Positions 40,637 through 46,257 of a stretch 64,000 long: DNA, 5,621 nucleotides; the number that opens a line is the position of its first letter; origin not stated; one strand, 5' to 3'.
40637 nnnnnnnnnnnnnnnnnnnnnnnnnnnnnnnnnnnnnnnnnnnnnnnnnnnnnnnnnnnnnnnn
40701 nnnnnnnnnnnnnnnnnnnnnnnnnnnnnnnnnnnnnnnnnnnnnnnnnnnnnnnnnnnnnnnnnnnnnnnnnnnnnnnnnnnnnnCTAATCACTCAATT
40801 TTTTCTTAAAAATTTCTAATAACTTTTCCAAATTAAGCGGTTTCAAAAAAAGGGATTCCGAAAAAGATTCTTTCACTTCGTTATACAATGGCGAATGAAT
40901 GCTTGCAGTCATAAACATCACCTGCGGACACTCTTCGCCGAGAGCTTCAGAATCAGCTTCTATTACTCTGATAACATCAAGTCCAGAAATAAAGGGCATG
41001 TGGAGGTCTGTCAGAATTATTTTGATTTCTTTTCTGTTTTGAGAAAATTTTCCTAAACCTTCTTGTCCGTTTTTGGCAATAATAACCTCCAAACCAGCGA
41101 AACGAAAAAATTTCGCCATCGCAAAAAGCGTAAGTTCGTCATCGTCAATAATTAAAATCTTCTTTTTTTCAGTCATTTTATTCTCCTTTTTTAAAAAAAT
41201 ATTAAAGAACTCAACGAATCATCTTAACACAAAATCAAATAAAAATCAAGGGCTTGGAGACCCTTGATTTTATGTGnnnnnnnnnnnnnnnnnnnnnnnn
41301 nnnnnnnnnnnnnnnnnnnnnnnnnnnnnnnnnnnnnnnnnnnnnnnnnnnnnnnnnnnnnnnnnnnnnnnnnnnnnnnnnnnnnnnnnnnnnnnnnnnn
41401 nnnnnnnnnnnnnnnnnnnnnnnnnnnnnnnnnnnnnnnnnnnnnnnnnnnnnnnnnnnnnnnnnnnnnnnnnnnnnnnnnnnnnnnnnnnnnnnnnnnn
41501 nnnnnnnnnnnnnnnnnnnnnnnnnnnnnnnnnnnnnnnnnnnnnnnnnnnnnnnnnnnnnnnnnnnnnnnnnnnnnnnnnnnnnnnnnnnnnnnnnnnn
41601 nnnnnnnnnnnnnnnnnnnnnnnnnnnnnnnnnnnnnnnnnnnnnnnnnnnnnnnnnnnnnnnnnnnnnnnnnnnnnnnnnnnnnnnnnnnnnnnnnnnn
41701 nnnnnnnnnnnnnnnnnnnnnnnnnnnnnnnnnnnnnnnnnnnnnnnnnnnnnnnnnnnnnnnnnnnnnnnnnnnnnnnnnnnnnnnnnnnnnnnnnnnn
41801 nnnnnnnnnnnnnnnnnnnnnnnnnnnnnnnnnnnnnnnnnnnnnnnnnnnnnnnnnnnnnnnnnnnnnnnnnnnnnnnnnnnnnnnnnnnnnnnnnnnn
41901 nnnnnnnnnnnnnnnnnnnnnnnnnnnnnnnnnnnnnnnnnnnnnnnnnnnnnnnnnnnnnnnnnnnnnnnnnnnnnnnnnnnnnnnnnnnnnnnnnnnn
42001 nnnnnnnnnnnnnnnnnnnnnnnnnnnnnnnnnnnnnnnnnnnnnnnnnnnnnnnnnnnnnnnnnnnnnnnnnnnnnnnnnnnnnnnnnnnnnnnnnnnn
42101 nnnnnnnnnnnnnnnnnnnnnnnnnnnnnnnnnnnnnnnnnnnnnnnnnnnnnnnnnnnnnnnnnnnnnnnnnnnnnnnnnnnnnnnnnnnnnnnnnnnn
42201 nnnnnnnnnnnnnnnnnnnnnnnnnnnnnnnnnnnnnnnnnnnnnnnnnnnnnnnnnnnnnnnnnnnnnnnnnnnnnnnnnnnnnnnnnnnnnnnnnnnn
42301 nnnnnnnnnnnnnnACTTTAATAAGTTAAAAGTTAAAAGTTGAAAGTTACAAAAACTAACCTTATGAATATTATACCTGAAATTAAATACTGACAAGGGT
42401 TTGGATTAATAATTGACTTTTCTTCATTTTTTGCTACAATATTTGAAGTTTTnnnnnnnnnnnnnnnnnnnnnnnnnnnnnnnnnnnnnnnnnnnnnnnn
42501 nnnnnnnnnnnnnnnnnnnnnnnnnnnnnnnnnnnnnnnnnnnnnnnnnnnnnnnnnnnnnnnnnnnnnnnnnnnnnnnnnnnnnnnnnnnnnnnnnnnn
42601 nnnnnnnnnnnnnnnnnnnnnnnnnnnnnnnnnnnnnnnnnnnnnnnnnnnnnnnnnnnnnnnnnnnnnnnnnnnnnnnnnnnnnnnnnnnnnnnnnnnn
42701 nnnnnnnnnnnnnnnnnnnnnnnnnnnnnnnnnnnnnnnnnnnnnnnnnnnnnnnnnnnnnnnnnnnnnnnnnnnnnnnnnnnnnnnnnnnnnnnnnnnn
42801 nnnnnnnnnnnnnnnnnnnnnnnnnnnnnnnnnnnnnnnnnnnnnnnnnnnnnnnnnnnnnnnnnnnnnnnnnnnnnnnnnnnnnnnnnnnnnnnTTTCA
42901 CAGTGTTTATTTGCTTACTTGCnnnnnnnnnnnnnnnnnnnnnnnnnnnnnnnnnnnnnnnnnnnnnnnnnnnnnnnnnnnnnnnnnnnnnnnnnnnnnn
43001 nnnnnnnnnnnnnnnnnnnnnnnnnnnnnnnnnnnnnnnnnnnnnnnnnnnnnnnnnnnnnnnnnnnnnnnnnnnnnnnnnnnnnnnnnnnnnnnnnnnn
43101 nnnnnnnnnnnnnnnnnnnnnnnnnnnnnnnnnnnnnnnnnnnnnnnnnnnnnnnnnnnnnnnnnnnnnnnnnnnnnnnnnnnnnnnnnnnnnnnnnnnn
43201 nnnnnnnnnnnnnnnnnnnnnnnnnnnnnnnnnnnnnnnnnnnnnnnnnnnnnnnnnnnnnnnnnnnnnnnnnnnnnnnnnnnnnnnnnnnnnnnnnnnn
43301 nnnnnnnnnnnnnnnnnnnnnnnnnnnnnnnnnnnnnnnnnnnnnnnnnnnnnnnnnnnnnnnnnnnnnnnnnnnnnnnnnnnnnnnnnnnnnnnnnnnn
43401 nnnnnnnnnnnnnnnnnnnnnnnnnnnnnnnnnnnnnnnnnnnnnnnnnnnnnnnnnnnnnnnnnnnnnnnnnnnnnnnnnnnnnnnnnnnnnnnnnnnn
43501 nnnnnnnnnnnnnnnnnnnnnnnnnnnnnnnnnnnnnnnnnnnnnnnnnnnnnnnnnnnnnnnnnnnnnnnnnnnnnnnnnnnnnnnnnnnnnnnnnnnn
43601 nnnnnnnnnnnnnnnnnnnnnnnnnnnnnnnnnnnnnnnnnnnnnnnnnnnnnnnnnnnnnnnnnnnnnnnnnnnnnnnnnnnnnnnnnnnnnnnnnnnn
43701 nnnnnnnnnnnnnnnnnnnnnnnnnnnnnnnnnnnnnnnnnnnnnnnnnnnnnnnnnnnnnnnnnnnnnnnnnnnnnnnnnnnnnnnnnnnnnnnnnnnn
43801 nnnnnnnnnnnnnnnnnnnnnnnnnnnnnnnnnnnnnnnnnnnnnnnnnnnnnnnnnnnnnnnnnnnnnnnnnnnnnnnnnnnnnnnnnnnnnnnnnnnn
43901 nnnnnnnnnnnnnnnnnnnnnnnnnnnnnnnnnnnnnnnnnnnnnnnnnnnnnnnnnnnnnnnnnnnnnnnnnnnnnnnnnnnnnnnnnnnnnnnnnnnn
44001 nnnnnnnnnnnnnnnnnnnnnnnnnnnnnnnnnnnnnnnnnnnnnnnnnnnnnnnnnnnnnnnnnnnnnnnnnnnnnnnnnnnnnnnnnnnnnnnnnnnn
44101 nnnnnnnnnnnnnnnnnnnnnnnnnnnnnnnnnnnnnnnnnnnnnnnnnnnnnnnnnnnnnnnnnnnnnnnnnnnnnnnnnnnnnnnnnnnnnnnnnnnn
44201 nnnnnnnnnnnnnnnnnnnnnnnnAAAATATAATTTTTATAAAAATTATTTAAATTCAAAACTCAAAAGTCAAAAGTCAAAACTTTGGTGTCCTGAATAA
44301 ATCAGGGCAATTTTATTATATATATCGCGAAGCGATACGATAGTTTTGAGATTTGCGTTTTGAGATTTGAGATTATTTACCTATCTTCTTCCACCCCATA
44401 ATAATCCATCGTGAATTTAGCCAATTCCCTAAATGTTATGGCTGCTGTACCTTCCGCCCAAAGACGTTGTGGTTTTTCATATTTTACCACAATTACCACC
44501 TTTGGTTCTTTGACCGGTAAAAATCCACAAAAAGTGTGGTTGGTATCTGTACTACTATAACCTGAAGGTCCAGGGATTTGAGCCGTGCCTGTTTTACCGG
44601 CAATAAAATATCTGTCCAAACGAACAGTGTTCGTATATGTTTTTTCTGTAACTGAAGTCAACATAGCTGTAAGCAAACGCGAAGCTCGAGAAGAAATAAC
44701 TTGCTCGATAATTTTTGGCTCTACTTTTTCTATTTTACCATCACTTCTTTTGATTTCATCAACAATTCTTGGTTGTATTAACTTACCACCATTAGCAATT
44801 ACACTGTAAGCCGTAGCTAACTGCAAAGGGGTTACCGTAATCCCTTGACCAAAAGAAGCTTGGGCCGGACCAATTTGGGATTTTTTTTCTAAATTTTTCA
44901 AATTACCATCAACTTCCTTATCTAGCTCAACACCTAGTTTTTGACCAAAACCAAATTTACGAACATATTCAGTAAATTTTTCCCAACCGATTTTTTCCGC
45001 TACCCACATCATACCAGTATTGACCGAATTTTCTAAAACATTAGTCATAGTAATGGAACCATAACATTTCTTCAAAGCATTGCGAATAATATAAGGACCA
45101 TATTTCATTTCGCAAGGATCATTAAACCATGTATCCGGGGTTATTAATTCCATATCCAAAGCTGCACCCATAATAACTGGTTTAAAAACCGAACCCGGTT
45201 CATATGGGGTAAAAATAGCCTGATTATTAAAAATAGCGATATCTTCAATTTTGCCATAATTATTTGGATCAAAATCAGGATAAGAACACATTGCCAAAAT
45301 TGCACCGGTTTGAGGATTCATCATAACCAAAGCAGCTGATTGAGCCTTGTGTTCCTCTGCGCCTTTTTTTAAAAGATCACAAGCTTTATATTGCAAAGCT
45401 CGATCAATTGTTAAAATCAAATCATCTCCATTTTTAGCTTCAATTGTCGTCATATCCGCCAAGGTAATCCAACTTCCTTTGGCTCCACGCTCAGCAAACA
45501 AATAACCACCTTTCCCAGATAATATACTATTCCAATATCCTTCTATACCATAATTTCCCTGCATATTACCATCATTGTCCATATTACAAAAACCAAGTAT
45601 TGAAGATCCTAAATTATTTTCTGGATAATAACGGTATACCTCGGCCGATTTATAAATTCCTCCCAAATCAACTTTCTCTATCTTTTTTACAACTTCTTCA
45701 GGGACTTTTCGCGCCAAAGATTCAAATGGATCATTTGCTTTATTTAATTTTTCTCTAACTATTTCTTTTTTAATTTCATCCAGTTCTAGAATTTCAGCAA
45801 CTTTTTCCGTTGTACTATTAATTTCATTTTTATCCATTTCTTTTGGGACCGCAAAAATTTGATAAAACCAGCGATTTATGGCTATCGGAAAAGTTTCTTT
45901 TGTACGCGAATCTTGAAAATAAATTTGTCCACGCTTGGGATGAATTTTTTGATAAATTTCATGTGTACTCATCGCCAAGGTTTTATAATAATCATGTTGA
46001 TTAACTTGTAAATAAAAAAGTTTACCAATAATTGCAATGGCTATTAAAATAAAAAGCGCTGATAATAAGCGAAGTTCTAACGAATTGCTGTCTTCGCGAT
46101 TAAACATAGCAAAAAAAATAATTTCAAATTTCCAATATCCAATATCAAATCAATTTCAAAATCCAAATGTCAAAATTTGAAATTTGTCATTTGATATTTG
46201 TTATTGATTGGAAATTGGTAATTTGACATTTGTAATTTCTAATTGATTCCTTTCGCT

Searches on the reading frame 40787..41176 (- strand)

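Call 60: search_protein_families(library=pfam, max_evalue=0.001, proteins=[window:40787-41176:-])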
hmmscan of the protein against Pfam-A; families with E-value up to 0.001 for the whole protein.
window:40787-41176:- (129 aa): 1 family
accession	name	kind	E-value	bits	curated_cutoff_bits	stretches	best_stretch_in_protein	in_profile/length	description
PF00072.30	Response_reg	-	9.3e-15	55.2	30.2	1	7-122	1-109/111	Response regulator receiver domain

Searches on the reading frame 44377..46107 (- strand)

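Call 60: search_protein_families(library=pfam, max_evalue=0.001, proteins=[window:44377-46107:-])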
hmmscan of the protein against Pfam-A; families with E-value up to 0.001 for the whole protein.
window:44377-46107:- (576 aa): 2 families
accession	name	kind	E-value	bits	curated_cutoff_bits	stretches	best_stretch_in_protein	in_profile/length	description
PF00905.27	Transpeptidase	-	2.2e-71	241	22.1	1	259-562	2-297/299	Penicillin binding protein transpeptidase domain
PF03717.20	PBP_dimer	-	2.6e-14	54.5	24.4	1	55-213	2-175/180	Penicillin-binding Protein dimerisation domain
